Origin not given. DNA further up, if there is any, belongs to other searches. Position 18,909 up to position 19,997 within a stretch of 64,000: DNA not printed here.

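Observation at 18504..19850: Fusion of a (p)ppGpp-hydrolase-type HD domain with a P-loop (deoxy)nucleoside/nucleotide-kinase-like domain, next to guaD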

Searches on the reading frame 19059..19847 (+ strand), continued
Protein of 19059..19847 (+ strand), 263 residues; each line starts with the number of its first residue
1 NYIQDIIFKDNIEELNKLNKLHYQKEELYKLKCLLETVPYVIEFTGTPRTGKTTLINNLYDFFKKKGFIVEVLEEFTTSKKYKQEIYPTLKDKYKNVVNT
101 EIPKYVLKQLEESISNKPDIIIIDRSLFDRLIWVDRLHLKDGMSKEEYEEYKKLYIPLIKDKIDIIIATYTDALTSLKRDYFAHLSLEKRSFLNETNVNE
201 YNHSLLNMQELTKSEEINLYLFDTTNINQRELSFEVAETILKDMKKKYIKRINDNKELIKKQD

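Call 53: find_homologous_proteins(query=A4, max_evalue=0.00001)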
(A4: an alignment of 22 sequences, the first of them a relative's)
Query A4 (22 sequences) (274 aa, profile of the alignment): 59 proteins with E <= 0.00001 among 6887 candidates.
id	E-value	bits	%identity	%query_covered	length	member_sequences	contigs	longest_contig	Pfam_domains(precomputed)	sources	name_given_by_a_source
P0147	2.9e-80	287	100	100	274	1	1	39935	PF13521.13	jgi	jgi:thymidylate kinase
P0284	5.2e-66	241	34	86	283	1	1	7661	PF13521.13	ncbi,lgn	-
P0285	5.4e-66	241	36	76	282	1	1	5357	PF13521.13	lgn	-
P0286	1.4e-65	239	35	78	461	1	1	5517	PF13521.13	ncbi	-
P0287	2.3e-65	239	37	76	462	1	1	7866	PF13521.13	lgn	-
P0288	9.1e-65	237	38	76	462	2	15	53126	PF13521.13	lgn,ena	-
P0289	1.0e-64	236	36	76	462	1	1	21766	PF13521.13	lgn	-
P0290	1.3e-64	236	36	76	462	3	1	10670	PF13521.13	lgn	-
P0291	1.6e-64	236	35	88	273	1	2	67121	PF13521.13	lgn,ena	-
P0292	1.9e-64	236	38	76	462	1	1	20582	PF13521.13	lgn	-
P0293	3.3e-64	235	35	88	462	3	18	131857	PF13521.13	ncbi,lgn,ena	-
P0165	1.6e-63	233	37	76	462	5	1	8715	PF13521.13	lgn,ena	-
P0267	3.6e-63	231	22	89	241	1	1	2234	PF03308.23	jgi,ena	-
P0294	1.3e-59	220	36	89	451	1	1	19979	PF13328.13,PF01966.29,PF13521.13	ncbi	-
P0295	2.1e-59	219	39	87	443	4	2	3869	PF13328.13,PF01966.29,PF13521.13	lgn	-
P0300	3.4e-57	212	30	62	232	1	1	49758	PF13521.13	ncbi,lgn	ncbi:MAG: AAA family ATPase [Dehalococcoidia bacterium]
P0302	1.5e-56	210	32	65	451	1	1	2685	-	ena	-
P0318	2.0e-53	199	28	81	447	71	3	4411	-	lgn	-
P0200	1.7e-51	193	27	86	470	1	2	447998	-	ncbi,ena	-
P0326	2.0e-50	190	26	63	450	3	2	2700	-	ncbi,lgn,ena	ncbi:MAG TPA: hypothetical protein VIJ46_00690 [Rhabdochlamydiaceae bacterium]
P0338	3.7e-6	45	32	35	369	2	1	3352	PF01928.27,PF13521.13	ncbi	-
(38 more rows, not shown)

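Call 54: find_encoding_contigs(protein=P0291, flank=4000, max_places=2)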
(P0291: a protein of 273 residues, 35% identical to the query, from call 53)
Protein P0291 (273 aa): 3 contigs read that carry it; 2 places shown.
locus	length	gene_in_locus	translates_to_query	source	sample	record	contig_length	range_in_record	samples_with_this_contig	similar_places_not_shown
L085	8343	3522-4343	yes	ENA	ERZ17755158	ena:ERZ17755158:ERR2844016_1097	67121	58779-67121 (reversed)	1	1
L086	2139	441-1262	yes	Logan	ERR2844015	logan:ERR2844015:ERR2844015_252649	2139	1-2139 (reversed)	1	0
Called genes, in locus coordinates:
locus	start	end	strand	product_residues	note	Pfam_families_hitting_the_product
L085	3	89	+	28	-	?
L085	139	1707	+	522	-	-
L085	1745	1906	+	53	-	-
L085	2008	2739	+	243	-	-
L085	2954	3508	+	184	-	-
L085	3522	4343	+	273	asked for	PF13521:AAA_28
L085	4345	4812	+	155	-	PF06941:NT5C (faint)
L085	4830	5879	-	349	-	PF05257:CHAP, PF12733:Cadherin-like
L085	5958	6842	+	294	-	-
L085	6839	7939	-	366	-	-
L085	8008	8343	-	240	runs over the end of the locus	-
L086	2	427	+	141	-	?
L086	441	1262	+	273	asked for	PF13521:AAA_28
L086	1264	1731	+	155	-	PF06941:NT5C (faint)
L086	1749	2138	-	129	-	?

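Call 55: find_encoding_contigs(protein=P0147, flank=4000, max_places=2)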
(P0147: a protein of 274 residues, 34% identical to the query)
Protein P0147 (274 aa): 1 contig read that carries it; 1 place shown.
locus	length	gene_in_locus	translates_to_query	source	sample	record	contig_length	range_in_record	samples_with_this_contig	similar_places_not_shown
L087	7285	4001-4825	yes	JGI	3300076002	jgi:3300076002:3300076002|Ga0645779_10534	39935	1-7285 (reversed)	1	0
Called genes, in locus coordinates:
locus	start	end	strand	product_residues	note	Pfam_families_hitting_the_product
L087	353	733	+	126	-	PF11734:TilS_C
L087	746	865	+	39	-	-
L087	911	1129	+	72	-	-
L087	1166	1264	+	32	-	-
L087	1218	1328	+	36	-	-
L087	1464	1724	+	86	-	PF00004:AAA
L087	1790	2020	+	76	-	PF17862:AAA_lid_3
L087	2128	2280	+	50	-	PF01434:Peptidase_M41 (weak)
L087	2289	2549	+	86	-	PF01434:Peptidase_M41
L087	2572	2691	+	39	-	-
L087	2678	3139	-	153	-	PF00080:Sod_Cu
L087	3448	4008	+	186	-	PF13328:HD_4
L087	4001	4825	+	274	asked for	PF13521:AAA_28 (faint)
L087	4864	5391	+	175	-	PF22769:DCD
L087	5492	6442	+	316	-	PF09989:DUF2229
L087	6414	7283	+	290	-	?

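Call 56: find_encoding_contigs(protein=P0293, flank=4000, max_places=2)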
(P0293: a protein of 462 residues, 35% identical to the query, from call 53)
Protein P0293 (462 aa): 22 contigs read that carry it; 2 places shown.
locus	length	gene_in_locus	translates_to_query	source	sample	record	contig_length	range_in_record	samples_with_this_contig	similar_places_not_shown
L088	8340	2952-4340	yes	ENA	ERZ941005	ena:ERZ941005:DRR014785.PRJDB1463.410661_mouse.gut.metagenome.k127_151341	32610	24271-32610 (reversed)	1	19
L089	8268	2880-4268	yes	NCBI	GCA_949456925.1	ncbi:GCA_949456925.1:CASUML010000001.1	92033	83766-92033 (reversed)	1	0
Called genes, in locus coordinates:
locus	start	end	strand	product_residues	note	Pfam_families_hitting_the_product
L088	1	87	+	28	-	?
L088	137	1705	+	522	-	-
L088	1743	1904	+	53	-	-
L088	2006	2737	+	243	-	-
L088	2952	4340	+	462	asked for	PF13521:AAA_28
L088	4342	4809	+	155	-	PF06941:NT5C (faint)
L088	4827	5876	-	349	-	PF05257:CHAP, PF12733:Cadherin-like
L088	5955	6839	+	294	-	-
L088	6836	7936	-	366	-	-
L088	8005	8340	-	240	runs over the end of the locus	-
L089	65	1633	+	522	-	-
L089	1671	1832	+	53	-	-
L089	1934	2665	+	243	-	-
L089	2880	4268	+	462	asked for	PF13521:AAA_28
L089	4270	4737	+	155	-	PF06941:NT5C (faint)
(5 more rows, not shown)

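Call 57: search_solved_structures(query=P0293, max_evalue=1, show_alignments=1)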
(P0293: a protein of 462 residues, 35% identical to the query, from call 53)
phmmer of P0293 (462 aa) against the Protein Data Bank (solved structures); distinct sequences matched with E-value up to 1: 3.
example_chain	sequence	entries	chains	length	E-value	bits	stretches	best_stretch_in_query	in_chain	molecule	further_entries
5l3s_A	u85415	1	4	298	0.15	14.5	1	196-280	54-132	Signal recognition particle 54 kDa protein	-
5l3v_A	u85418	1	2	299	0.15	14.5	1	196-280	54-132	Signal recognition particle 54 kDa protein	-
6wt6_A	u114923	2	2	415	0.7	12.3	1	294-370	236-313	Metazoan TIR-STING fusion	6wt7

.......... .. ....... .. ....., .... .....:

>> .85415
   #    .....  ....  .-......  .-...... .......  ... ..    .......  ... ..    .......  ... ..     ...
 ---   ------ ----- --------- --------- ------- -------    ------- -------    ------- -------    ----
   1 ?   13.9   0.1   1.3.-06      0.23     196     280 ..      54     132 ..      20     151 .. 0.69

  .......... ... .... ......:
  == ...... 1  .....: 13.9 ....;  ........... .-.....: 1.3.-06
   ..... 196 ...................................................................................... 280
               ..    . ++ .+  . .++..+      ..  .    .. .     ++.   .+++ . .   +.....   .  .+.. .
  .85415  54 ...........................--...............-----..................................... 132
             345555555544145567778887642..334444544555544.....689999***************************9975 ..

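Call 59: search_protein_families(library=pfam, proteins=[P0293, P0338, P0302, P0318, P0200, P0326, P0157], max_evalue=1)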
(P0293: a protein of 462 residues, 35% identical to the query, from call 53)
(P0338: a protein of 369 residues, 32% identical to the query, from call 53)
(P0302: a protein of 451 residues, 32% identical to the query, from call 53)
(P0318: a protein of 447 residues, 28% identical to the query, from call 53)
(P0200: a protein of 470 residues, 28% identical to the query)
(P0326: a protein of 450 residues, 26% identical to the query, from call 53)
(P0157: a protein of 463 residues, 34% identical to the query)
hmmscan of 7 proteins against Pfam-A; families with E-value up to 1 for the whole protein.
P0293 (462 aa): 10 families
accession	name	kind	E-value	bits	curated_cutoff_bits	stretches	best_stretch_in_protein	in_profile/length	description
PF13521.12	AAA_28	-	9.3e-10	39.4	27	1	253-404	2-138/164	AAA domain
PF02223.23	Thymidylate_kin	-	0.00054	20.1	27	1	257-346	3-96/185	Thymidylate kinase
PF13238.12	AAA_18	-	0.001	20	29.4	1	253-308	1-55/128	AAA domain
PF18061.6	CRISPR_Cas9_WED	-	0.014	16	27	1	114-232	17-110/131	CRISPR-Cas9 WED domain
PF13401.12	AAA_22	-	0.084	13.6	27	1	251-307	6-53/130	AAA domain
PF19993.5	DO-GTPase2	-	0.1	12.7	27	1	252-277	2-27/226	Double-GTPase 2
PF03308.22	MeaB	-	0.12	11.8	23.1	1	241-278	24-61/273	Methylmalonyl Co-A mutase-associated GTPase MeaB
PF21113.2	LarA_C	-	0.13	12.7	25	1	36-100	69-133/152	Lactate racemase C-terminal domain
PF18624.6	CdiI_4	-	0.48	11.3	25.9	0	354-408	12-67/103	CDI immunity protein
PF13173.12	AAA_14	-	0.64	10.5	27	0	252-306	4-48/129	AAA domain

P0338 (369 aa): 10 families
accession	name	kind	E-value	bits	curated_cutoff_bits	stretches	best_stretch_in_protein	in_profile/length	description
PF13521.12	AAA_28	-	1.4e-23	84.4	27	1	6-184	1-162/164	AAA domain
PF01928.26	CYTH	-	2.7e-08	34.3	23.2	1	204-291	2-98/179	CYTH domain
PF13238.12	AAA_18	-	0.00036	21.4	29.4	1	7-87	1-75/128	AAA domain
PF13245.12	AAA_19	-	0.0011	19.6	25.1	1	7-70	14-78/134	AAA domain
PF02223.23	Thymidylate_kin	-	0.0054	16.9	27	1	16-147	8-140/185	Thymidylate kinase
PF08433.16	KTI12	-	0.028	14.4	22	1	7-46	4-43/271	Chromatin associated protein KTI12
PF01121.26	CoaE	-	0.032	14.4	27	1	7-54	3-46/180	Dephospho-CoA kinase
PF03266.21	NTPase_1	-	0.039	14.2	23.9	1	6-35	1-30/168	NTPase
PF25199.1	nSTAND_NTPase5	-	0.14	12.5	34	1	7-48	44-86/145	Novel STAND NTPase 5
PF00437.27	T2SSE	-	0.18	10.8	24.9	1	7-40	145-178/370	Type II/IV secretion system protein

P0302 (451 aa): 6 families
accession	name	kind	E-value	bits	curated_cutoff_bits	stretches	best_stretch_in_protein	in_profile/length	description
PF00293.34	NUDIX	-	0.0054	17.2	21.1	1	320-436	32-133/134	NUDIX domain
PF05612.17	Leg1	-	0.017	14.8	25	1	179-332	135-283/331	Leg1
PF03308.22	MeaB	-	0.017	14.6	23.1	1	14-64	18-67/273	Methylmalonyl Co-A mutase-associated GTPase MeaB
PF13521.12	AAA_28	-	0.04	14.6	27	1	35-123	4-93/164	AAA domain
PF22327.2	Nudt16-like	-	0.12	12.7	27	1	322-389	31-98/161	U8 snoRNA-decapping enzyme-like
PF16125.10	DUF4837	-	0.4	10.1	25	1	300-390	95-186/295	Domain of unknown function (DUF4837)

P0318 (447 aa): 6 families
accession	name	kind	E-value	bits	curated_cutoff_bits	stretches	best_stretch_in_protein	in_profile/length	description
PF13331.11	DUF4093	-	0.013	16.5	25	0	10-60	32-83/86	Domain of unknown function (DUF4093)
PF03308.22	MeaB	-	0.015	14.8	23.1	1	14-64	18-67/273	Methylmalonyl Co-A mutase-associated GTPase MeaB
PF13521.12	AAA_28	-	0.046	14.4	27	1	35-123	4-93/164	AAA domain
PF00293.34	NUDIX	-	0.056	13.9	21.1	1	288-394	8-99/134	NUDIX domain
PF16806.10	ExsD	-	0.062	14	27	1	108-129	18-39/79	Antiactivator protein ExsD N-terminal domain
PF22327.2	Nudt16-like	-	0.097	13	27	1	322-388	31-98/161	U8 snoRNA-decapping enzyme-like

P0200 (470 aa): 2 families
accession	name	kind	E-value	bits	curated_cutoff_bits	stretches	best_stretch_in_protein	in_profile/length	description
PF03308.22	MeaB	-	0.0072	15.8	23.1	1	16-67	18-68/273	Methylmalonyl Co-A mutase-associated GTPase MeaB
PF08433.16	KTI12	-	0.015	15.2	22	1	37-72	6-41/271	Chromatin associated protein KTI12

P0326 (450 aa): 1 family
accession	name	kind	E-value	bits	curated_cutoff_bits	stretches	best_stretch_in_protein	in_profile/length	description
PF03308.22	MeaB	-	0.011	15.2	23.1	1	38-73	32-67/273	Methylmalonyl Co-A mutase-associated GTPase MeaB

P0157 (463 aa): 7 families
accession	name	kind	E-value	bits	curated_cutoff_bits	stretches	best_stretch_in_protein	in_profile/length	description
PF13521.12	AAA_28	-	5.4e-14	53.2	27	1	252-413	2-148/164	AAA domain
PF02223.23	Thymidylate_kin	-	0.0079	16.3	27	1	254-344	1-95/185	Thymidylate kinase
PF13401.12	AAA_22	-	0.01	16.6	27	1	252-315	8-62/130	AAA domain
PF24026.1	DUF7337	-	0.019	15.5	30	1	205-239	20-51/61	Family of unknown function (DUF7337)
PF19993.5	DO-GTPase2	-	0.034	14.2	27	1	250-280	1-31/226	Double-GTPase 2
PF13238.12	AAA_18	-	0.043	14.7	29.4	1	252-317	1-65/128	AAA domain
PF02828.21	L27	-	0.23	11.6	22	1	219-241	4-26/53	L27 domain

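Call 68: find_encoding_contigs(protein=P0300, flank=4000, max_places=2)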
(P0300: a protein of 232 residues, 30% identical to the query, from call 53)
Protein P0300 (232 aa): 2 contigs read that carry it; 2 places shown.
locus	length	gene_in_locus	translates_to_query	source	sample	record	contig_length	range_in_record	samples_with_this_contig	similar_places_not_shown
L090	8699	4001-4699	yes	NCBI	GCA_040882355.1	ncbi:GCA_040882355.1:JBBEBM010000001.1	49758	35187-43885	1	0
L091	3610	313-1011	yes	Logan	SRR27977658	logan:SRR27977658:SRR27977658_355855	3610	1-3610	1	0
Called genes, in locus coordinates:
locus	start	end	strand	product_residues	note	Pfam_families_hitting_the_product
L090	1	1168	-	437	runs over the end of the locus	PF02347:GDC-P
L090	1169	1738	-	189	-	PF01936:NYN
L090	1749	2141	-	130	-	PF01597:GCV_H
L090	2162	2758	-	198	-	PF05175:MTS, PF10294:Methyltransf_16 (weak), PF06325:PrmA, PF13847:Methyltransf_31, PF08242:Methyltransf_12 (weak), PF13649:Methyltransf_25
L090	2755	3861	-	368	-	PF01571:GCV_T, PF08669:GCV_T_C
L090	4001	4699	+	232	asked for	PF13521:AAA_28 (weak)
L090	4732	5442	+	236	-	-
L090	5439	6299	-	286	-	PF00753:Lactamase_B, PF12706:Lactamase_B_2 (weak)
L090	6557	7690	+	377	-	PF00712:DNA_pol3_beta, PF02767:DNA_pol3_beta_2, PF02768:DNA_pol3_beta_3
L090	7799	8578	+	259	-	-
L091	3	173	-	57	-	?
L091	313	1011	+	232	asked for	PF13521:AAA_28 (weak)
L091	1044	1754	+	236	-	-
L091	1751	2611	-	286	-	PF00753:Lactamase_B, PF12706:Lactamase_B_2 (weak)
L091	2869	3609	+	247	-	?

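Call 69: find_encoding_contigs(protein=P0200, flank=4000, max_places=2)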
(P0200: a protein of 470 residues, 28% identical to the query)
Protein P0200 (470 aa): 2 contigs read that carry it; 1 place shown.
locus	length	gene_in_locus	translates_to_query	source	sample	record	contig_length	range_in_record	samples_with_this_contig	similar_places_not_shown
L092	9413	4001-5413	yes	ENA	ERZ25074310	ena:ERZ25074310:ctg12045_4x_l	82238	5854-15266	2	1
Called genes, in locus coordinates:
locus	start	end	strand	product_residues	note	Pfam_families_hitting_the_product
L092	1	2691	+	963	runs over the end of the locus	PF02384:N6_Mtase, PF20473:MmeI_Mtase (faint), PF07669:Eco57I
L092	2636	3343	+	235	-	-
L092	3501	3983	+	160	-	-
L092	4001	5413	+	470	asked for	-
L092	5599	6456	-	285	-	PF13365:Trypsin_2 (weak)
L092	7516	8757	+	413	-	PF01551:Peptidase_M23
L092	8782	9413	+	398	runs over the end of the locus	PF00877:NLPC_P60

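Call 70: find_encoding_contigs(protein=P0284, flank=4000, max_places=2)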
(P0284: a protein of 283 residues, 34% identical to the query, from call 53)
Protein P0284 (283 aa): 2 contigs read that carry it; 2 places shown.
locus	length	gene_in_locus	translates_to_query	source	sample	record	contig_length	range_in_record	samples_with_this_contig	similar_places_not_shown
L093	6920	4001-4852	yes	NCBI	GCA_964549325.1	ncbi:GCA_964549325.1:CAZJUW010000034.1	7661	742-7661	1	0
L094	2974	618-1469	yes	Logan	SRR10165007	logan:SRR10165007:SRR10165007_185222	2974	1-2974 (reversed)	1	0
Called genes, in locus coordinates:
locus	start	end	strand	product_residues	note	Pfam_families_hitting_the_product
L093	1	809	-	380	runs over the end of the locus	PF08486:SpoIID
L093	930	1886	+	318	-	PF07751:Abi_2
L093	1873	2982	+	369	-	PF00089:Trypsin, PF13365:Trypsin_2, PF00595:PDZ, PF13180:PDZ_2, PF17820:PDZ_6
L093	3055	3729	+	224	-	PF00293:NUDIX, PF19368:WHD_AraR, PF21906:WHD_NrtR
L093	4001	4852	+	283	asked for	PF13521:AAA_28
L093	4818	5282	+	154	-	-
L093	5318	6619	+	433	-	PF01520:Amidase_3, PF22310:NMB0315_dom_I (faint), PF23462:LysM3_NFP (faint), PF23577:LysM_RLK (faint), PF01476:LysM, PF01476:LysM, PF23473:LysM3_LYK4_5 (weak), PF01476:LysM, +2 more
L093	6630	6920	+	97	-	?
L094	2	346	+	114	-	?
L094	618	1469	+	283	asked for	PF13521:AAA_28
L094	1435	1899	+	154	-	-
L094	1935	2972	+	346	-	?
